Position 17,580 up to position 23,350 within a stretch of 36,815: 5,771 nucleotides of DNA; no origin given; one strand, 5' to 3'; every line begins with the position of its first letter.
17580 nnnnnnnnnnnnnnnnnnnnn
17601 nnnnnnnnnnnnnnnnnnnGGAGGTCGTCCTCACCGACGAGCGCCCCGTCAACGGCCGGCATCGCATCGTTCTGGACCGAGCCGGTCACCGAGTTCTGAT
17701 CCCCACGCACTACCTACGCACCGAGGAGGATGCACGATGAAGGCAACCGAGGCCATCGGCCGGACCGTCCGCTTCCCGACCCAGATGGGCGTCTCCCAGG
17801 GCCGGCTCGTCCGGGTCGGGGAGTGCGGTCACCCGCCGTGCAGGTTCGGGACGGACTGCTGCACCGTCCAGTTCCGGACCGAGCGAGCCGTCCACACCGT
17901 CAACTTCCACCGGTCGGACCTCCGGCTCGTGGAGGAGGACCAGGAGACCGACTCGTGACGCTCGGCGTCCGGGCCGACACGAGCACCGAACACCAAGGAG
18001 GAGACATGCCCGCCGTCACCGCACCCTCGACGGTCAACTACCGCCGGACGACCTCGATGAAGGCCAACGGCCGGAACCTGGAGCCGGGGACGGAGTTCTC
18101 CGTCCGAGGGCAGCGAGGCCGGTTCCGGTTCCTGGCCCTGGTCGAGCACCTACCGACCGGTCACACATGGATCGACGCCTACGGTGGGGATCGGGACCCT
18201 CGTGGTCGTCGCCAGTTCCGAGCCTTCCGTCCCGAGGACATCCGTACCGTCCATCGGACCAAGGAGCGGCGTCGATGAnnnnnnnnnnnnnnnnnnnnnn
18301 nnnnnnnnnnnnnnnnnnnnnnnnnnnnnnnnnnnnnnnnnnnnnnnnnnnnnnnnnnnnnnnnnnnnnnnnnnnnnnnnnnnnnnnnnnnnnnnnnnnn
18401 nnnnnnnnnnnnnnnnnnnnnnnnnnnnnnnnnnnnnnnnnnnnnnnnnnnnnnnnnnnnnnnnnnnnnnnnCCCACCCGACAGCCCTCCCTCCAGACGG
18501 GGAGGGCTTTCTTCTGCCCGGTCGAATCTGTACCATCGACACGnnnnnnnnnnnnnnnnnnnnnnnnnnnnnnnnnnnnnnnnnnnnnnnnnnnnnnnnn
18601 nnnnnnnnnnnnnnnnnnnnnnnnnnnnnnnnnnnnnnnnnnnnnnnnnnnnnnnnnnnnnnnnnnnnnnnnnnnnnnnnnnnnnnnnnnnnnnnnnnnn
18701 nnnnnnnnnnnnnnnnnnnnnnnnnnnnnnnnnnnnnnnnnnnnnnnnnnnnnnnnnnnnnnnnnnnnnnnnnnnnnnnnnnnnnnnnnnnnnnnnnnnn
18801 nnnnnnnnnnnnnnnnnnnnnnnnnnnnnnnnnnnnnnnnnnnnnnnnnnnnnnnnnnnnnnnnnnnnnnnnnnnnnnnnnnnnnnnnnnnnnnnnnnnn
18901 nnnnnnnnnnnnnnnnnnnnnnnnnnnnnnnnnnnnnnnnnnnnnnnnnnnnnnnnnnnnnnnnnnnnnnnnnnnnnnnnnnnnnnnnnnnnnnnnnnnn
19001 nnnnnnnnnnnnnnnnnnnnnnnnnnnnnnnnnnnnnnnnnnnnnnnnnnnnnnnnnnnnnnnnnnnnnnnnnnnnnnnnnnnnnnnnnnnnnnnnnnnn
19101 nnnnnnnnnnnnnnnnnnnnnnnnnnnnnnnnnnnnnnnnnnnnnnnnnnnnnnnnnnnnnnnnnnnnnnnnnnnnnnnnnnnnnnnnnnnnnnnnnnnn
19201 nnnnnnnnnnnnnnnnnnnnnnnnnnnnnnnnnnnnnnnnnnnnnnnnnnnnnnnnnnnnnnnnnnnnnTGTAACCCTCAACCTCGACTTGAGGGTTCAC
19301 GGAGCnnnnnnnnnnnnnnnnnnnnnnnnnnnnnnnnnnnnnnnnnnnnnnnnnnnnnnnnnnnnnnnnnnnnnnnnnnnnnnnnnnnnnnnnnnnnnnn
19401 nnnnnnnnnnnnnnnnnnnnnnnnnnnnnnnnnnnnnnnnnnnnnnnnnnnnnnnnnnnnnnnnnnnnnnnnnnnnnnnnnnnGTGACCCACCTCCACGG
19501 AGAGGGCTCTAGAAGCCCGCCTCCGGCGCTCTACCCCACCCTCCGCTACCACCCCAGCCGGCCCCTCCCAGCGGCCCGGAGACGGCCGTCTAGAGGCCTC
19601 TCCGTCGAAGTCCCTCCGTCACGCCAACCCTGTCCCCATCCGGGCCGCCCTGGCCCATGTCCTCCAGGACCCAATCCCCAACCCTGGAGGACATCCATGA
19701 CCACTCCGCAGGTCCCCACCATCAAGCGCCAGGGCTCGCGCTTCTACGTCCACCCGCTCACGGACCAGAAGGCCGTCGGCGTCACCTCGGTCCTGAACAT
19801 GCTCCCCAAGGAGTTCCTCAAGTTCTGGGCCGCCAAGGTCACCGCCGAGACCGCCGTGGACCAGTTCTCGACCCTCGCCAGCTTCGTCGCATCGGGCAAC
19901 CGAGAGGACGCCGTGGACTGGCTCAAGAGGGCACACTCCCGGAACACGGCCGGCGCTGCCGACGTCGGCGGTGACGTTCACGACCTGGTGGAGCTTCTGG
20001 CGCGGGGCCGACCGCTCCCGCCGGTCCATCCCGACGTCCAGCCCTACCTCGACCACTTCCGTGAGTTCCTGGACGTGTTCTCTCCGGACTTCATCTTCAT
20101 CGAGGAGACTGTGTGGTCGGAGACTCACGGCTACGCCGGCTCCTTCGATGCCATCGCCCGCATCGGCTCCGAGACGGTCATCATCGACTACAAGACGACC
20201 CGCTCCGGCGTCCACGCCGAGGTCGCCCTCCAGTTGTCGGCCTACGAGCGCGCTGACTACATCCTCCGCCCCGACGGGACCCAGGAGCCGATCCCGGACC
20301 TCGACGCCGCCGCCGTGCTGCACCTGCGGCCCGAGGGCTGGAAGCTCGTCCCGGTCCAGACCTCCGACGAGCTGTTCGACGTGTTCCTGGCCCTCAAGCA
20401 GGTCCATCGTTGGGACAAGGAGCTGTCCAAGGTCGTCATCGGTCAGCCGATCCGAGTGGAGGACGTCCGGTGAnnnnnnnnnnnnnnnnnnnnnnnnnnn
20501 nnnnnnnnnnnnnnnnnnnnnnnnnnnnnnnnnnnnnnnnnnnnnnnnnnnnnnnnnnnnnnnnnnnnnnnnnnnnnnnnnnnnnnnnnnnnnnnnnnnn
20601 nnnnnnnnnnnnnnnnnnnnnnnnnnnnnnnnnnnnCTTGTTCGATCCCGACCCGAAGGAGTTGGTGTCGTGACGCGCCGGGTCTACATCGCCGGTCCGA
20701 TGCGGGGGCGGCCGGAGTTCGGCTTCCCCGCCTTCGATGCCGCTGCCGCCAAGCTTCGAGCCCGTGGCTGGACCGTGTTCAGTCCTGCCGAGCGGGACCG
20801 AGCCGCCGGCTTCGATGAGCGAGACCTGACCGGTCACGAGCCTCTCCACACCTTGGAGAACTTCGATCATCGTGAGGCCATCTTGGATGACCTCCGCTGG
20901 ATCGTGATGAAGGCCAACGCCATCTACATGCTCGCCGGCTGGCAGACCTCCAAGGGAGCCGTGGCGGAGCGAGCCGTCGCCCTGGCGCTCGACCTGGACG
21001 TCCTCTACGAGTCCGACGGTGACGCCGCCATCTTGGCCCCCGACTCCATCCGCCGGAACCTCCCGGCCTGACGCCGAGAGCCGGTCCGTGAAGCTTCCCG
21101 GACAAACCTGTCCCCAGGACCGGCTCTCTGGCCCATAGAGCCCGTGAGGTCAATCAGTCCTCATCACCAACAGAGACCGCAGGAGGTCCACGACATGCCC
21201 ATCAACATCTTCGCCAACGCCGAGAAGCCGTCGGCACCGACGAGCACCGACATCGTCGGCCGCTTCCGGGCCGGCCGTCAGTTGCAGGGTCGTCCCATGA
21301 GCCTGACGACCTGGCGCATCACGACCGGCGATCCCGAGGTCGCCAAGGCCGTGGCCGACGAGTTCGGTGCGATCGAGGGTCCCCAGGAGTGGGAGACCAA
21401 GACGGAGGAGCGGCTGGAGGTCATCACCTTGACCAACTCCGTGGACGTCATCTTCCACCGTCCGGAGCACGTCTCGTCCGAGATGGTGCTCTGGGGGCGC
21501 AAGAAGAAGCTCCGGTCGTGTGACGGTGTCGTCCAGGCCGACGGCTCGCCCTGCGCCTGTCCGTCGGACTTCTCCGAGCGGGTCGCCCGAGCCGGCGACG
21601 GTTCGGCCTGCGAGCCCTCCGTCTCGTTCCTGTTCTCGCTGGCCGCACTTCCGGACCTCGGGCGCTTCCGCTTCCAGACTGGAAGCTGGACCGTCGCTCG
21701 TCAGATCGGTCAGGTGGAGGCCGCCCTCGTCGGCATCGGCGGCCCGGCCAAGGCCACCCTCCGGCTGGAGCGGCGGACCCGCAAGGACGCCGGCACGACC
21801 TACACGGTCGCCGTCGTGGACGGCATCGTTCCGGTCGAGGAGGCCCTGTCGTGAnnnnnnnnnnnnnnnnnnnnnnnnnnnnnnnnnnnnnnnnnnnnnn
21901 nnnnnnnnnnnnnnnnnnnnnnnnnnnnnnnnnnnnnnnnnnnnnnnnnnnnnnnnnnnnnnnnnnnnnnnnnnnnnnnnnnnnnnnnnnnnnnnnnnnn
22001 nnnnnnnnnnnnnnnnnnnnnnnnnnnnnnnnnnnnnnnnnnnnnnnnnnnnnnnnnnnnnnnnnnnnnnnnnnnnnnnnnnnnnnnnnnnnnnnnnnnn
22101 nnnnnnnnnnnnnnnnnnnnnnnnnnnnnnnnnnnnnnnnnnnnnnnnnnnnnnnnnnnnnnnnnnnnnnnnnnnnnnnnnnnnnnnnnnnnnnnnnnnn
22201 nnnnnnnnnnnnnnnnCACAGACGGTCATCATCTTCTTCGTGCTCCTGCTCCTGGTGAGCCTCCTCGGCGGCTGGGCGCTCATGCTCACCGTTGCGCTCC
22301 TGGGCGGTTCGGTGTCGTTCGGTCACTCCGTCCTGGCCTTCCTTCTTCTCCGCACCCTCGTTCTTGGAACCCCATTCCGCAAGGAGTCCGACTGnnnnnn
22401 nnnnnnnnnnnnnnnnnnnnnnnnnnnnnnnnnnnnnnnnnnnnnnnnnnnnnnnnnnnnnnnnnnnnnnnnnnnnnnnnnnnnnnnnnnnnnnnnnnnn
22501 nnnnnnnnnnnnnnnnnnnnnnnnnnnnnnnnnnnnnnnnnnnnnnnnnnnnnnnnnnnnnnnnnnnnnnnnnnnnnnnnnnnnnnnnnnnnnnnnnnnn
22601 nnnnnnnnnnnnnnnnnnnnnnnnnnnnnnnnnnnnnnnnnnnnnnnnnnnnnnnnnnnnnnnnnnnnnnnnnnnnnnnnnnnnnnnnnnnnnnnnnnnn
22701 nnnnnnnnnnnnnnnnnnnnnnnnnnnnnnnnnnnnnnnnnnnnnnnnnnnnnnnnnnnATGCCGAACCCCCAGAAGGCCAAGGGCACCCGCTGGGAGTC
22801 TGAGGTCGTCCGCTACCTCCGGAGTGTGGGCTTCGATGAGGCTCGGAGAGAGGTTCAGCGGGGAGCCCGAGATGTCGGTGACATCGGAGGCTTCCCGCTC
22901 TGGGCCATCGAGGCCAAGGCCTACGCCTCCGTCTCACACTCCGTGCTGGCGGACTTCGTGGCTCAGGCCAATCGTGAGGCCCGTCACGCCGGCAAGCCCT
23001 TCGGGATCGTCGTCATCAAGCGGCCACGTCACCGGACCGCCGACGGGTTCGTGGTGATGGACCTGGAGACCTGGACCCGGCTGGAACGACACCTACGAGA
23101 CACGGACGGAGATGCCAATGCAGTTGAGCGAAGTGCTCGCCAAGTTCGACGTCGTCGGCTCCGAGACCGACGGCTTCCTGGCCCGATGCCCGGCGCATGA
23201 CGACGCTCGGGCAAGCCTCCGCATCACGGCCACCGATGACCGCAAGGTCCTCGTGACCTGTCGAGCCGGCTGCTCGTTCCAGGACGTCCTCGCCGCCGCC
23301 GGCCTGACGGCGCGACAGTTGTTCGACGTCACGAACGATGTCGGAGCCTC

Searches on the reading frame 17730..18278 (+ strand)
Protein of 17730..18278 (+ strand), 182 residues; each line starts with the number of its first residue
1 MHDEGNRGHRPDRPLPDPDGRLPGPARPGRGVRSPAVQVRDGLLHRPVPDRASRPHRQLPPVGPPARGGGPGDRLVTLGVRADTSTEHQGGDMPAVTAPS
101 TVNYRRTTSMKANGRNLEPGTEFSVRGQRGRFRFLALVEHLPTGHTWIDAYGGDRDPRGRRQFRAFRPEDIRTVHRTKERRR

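Call 13: search_protein_families(library=pfam, proteins=[window:17730-18278:+], max_evalue=0.01)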
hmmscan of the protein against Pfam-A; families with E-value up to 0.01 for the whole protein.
window:17730-18278:+ (182 aa): 1 family
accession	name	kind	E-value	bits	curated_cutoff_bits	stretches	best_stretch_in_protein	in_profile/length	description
PF23904.1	DUF7246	-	2.9e-22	79.4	27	1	105-182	22-96/101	Domain of unknown function (DUF7246)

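Call 39: search_protein_families(library=phrogs, proteins=[window:17730-18278:+], max_evalue=0.01)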
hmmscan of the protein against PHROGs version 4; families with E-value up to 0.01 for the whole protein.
window:17730-18278:+ (182 aa): 1 family
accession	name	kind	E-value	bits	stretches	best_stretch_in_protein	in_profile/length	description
phrog_1338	-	unknown function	1.5e-18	67.7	1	103-182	12-88/92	-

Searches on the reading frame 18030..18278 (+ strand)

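Call 110: search_protein_families(library=pfam, proteins=[window:18030-18278:+], max_evalue=0.01)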
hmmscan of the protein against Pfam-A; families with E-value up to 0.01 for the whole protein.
window:18030-18278:+ (82 aa): 1 family
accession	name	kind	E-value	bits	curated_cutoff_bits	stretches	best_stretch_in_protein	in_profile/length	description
PF23904.1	DUF7246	-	8.5e-23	81.1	27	1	7-82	24-96/101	Domain of unknown function (DUF7246)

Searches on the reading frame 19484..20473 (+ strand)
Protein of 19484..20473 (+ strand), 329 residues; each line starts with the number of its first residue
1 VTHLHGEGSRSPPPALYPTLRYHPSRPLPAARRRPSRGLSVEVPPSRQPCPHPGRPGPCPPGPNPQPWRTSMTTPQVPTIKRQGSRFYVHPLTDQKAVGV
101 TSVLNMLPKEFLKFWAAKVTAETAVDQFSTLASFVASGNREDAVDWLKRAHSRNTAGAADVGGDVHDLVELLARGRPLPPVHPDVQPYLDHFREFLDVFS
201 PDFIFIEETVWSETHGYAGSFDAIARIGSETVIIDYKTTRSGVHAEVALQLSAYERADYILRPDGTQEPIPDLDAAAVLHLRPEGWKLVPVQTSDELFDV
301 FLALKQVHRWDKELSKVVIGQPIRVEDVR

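Call 13: search_protein_families(library=pfam, proteins=[window:19484-20473:+], max_evalue=0.01)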
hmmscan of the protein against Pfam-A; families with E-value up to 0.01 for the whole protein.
window:19484-20473:+ (329 aa): 0 families

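Call 18: find_related_loci(query=window:19484-20473:+, collection=viral_contigs, flank=10000)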
Query window:19484-20473:+ (329 aa) in viral_contigs; peptide patterns used: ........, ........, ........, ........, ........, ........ (x = any residue, [..] = any of these).
4 stretches matched a pattern; 2 encode a relative of the query (tblastn E <= 1e-3); 2 distinct loci.
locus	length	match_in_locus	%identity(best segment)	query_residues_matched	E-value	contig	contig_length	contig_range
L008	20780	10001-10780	56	71-323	3e-92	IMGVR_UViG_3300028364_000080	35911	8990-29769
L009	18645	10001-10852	51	43-323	2e-90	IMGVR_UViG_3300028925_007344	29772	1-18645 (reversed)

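Call 23: find_homologous_proteins(query=window:19484-20473:+, max_evalue=1e-20)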
Query window:19484-20473:+ (329 aa): 594 proteins with E <= 1e-20 among 6558 candidates; the best 120 are listed.
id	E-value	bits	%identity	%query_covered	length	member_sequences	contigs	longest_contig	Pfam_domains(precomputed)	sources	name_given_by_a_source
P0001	5.3e-169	580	100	78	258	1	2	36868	-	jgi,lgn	jgi:hypothetical protein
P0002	1.6e-133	463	79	78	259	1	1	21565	-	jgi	jgi:hypothetical protein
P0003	5.8e-130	452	77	78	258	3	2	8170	-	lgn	-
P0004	1.0e-126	441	72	78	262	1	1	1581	-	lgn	-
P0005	1.6e-113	398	68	78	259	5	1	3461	-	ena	-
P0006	3.8e-111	390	66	77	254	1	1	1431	-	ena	-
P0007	5.4e-104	366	65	77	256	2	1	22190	-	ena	-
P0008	1.1e-102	362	63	77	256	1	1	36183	-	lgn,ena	-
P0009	1.9e-102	361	60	78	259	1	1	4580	-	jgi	jgi:hypothetical protein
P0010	2.1e-102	361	60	78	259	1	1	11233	-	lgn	-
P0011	5.5e-102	360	62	78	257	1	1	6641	-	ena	-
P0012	5.8e-102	360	62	77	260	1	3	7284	PF12705.14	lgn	-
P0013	6.4e-102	359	61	78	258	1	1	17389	-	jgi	jgi:hypothetical protein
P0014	1.8e-101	358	62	77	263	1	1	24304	-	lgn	-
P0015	6.7e-101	356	60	78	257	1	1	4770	-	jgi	jgi:hypothetical protein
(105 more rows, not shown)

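Call 24: find_encoding_contigs(protein=P0002, flank=10000, max_places=2)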
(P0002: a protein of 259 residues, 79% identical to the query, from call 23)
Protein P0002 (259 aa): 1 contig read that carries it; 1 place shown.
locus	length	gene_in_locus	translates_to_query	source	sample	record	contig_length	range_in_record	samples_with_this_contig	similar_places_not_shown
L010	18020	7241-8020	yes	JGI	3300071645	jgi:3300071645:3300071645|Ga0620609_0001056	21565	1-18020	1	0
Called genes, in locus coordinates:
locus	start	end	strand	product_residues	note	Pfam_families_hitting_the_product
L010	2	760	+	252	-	?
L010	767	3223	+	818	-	-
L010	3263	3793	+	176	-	-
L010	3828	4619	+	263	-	PF01510:Amidase_2, PF01471:PG_binding_1, PF09374:PG_binding_3 (faint)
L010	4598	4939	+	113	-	-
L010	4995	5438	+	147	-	PF18909:dGTP_diPhyd_N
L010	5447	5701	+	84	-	-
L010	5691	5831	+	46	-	-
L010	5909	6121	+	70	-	-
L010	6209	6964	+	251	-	-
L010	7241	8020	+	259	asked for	-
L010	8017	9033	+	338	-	PF00145:DNA_methylase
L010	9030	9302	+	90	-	-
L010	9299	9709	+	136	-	-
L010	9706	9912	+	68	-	PF08792:A2L_zn_ribbon (weak)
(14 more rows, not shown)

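Call 25: find_encoding_contigs(protein=P0003, flank=10000, max_places=2)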
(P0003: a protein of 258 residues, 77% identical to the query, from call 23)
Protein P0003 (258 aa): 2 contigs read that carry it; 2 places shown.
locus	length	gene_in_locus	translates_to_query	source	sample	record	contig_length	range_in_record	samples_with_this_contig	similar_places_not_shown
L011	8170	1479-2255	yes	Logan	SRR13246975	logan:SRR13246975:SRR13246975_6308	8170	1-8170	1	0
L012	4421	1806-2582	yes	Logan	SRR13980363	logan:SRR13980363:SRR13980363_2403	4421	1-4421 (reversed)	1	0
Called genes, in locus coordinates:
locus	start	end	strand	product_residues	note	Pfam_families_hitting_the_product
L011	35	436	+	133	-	-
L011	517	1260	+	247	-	-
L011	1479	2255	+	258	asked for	-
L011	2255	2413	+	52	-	-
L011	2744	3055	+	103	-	-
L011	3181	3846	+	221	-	PF18897:Gp3-like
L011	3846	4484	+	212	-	-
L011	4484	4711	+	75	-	-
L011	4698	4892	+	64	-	-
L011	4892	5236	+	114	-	-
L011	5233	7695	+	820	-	PF01751:Toprim (weak), PF13155:Toprim_2, PF13362:Toprim_3, PF13662:Toprim_4, PF08706:D5_N, PF19263:DUF5906 (weak)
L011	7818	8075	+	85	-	-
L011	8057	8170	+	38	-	?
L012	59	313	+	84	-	-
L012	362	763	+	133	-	-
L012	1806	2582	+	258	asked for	-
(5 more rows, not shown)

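Call 26: find_encoding_contigs(protein=P0008, flank=10000, max_places=2)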
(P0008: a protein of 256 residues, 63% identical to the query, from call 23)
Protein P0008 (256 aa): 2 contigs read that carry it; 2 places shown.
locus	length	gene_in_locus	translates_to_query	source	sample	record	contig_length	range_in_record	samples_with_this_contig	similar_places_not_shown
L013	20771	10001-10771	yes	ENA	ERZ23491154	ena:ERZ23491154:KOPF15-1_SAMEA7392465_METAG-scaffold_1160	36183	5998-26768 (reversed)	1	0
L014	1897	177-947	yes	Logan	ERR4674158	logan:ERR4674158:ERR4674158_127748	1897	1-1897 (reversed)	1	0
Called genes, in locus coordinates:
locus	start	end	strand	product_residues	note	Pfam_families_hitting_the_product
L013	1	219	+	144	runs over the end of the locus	PF04883:HK97-gp10_like (weak)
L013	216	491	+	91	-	-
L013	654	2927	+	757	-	-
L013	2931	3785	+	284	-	PF22768:SPP1_Dit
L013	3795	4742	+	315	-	-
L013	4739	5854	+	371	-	-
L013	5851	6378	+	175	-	-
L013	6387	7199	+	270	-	PF01510:Amidase_2, PF09374:PG_binding_3 (faint), PF01471:PG_binding_1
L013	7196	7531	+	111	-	-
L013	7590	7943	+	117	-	PF18909:dGTP_diPhyd_N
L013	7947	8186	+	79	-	-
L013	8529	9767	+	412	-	-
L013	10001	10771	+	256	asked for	-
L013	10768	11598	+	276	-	-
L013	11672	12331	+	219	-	PF18897:Gp3-like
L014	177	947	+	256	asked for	-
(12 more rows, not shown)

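Call 27: find_encoding_contigs(protein=P0007, flank=10000, max_places=2)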
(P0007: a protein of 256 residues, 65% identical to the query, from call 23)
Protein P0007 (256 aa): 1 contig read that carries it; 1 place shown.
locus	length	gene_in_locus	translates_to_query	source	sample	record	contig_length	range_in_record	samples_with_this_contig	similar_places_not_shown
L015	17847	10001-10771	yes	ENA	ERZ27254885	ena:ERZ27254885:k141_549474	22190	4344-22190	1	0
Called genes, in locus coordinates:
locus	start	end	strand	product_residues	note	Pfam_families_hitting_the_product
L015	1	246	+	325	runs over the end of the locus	PF18906:Phage_tube_2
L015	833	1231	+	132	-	-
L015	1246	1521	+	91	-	-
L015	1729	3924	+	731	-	PF10145:PhageMin_Tail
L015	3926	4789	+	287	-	PF22768:SPP1_Dit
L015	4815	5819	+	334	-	-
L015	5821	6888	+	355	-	-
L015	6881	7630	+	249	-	-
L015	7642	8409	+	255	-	PF01510:Amidase_2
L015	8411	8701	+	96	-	-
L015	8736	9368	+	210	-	PF13238:AAA_18 (faint), PF21448:DNMK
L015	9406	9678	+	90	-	-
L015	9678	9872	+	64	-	-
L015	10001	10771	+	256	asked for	-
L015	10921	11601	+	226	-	PF18897:Gp3-like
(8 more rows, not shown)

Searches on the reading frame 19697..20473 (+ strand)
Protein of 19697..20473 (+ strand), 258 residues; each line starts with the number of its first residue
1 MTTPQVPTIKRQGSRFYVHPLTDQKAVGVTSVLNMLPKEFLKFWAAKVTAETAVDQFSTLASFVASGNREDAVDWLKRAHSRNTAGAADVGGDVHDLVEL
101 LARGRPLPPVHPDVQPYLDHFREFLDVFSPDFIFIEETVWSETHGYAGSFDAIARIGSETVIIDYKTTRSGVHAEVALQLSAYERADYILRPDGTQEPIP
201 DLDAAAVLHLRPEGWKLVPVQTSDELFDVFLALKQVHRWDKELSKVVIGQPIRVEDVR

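Call 39: search_protein_families(library=phrogs, proteins=[window:19697-20473:+], max_evalue=0.01)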
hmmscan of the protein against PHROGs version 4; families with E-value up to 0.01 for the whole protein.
window:19697-20473:+ (258 aa): 3 families
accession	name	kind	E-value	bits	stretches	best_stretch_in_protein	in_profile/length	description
phrog_298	-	DNA, RNA and nucleotide metabolism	1.6e-56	192.8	1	8-251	49-270/293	exonuclease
phrog_466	-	DNA, RNA and nucleotide metabolism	2.6e-16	61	1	84-210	208-345/446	exonuclease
phrog_69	-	DNA, RNA and nucleotide metabolism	4.2e-06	27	1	81-184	115-244/501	exonuclease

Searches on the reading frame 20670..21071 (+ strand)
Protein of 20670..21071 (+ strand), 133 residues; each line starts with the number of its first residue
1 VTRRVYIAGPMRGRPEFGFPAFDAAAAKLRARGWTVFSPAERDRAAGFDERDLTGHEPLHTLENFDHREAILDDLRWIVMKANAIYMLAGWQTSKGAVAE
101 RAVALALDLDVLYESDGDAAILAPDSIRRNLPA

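Call 13: search_protein_families(library=pfam, proteins=[window:20670-21071:+], max_evalue=0.01)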
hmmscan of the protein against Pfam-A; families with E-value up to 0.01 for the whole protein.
window:20670-21071:+ (133 aa): 1 family
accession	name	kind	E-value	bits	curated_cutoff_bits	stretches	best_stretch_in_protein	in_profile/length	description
PF14359.12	DUF4406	-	1.2e-17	64.5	22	1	4-113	2-91/91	Domain of unknown function (DUF4406)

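Call 39: search_protein_families(library=phrogs, proteins=[window:20670-21071:+], max_evalue=0.01)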
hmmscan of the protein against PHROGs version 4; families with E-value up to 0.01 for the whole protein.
window:20670-21071:+ (133 aa): 5 families
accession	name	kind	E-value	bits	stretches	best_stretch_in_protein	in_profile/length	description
phrog_355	-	DNA, RNA and nucleotide metabolism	6.7e-29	102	1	2-121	74-179/249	nucleoside 2-deoxyribosyltransferase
phrog_5781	-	unknown function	1.7e-20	74.5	2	2-41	5-44/220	-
phrog_15484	-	other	2.3e-11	44.8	1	5-115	153-246/253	hydrolase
phrog_12019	-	other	1.7e-09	38.7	1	17-117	29-115/241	MazG-like pyrophosphatase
phrog_31170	-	unknown function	2e-06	28.8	1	4-40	2-38/55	-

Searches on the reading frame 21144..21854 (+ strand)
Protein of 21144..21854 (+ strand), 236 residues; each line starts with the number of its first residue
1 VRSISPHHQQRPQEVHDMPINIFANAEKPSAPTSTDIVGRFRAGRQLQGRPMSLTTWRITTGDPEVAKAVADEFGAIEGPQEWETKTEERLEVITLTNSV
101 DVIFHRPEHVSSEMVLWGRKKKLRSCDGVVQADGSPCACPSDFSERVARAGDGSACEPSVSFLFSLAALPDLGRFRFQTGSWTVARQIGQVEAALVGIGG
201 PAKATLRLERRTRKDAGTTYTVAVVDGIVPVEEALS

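Call 13: search_protein_families(library=pfam, proteins=[window:21144-21854:+], max_evalue=0.01)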
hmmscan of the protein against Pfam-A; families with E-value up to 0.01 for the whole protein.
window:21144-21854:+ (236 aa): 1 family
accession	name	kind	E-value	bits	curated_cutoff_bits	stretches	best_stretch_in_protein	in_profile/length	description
PF18897.5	Gp3-like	-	2.2e-17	64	23.6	1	38-225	1-188/191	Recombination directionality factor-like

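Call 39: search_protein_families(library=phrogs, proteins=[window:21195-21854:+], max_evalue=0.01)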
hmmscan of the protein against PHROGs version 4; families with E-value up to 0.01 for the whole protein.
window:21195-21854:+ (219 aa): 2 families
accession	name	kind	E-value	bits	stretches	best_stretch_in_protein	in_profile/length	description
phrog_9220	-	unknown function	1.4e-49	169.8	1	7-217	6-229/243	unknown function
phrog_16191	-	unknown function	8e-15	55.8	1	30-208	31-200/390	-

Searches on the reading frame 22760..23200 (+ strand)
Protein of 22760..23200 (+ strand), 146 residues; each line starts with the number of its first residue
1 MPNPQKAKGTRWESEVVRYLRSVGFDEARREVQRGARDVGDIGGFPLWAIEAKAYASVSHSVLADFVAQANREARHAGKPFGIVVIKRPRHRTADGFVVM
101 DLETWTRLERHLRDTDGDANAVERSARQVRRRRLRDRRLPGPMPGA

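Call 14: search_protein_families(library=pfam, proteins=[window:22760-23200:+], max_evalue=0.01)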
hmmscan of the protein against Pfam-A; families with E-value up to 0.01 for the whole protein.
window:22760-23200:+ (146 aa): 1 family
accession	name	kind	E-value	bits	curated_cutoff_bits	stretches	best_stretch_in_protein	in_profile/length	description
PF24608.2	PDDEXK_15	-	0.0004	20.8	27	1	5-104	2-115/164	Phage putative PDDEXK endonuclease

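Call 40: search_protein_families(library=phrogs, proteins=[window:22760-23200:+], max_evalue=0.01)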
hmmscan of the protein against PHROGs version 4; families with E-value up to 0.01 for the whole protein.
window:22760-23200:+ (146 aa): 2 families
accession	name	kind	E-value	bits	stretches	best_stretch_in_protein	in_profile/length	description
phrog_244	-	DNA, RNA and nucleotide metabolism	2.5e-27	97.4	1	1-114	4-115/186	RusA-like Holliday junction resolvase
phrog_2002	-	DNA, RNA and nucleotide metabolism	0.00098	20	1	3-120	13-125/130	Holliday junction resolvase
